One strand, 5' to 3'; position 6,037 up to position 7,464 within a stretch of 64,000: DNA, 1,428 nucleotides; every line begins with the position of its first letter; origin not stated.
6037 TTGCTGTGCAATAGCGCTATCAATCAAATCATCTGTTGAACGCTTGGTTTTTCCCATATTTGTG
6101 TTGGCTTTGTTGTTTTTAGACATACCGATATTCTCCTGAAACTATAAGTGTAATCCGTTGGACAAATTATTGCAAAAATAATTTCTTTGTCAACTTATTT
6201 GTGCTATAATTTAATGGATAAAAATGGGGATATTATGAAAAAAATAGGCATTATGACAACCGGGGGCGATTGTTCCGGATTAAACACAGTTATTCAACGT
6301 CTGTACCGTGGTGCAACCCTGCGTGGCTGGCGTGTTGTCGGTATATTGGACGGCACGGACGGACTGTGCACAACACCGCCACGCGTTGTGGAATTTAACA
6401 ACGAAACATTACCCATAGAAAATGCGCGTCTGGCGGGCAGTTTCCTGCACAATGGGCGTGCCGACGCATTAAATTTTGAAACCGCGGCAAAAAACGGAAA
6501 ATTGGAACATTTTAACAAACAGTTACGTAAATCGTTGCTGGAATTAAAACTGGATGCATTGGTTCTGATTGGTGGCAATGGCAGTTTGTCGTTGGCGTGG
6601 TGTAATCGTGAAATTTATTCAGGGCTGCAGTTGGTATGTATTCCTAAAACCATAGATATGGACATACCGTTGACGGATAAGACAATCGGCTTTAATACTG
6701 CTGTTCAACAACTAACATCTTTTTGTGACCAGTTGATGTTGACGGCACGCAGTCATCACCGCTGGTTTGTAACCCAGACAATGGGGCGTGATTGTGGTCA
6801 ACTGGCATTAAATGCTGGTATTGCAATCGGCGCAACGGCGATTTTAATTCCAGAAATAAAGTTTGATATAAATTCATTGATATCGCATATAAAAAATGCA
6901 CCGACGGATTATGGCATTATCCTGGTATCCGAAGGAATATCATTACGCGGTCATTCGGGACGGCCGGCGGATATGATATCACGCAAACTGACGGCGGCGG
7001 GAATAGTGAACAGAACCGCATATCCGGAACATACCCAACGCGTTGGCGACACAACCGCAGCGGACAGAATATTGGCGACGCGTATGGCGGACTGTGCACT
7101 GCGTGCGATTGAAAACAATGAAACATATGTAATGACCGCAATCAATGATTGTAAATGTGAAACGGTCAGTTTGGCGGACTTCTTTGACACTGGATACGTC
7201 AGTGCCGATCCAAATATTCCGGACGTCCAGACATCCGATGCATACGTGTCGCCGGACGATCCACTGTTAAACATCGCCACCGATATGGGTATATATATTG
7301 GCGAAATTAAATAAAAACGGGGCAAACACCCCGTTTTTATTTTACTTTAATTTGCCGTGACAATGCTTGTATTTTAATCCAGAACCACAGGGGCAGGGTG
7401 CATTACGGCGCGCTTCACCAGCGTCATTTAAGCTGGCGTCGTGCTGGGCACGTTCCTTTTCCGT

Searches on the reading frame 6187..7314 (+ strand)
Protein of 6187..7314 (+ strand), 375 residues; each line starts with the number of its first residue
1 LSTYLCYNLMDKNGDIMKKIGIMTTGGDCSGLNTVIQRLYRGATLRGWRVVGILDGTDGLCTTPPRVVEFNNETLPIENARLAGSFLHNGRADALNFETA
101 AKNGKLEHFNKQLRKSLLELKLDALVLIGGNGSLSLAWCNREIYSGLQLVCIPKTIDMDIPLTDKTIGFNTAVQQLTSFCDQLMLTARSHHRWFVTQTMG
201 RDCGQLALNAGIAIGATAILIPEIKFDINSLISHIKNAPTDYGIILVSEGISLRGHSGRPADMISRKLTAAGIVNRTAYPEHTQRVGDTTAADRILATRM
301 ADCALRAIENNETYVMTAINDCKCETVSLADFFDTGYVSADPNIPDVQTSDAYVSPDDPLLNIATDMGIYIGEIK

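Call 46: search_protein_families(library=pfam, proteins=[window:6187-7314:+], max_evalue=0.00001)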
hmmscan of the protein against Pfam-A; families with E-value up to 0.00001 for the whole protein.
window:6187-7314:+ (375 aa): 1 family
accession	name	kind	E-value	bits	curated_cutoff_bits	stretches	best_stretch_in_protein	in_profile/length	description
PF00365.25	PFK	-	1.3e-68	231.8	30.9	1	19-307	1-276/277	Phosphofructokinase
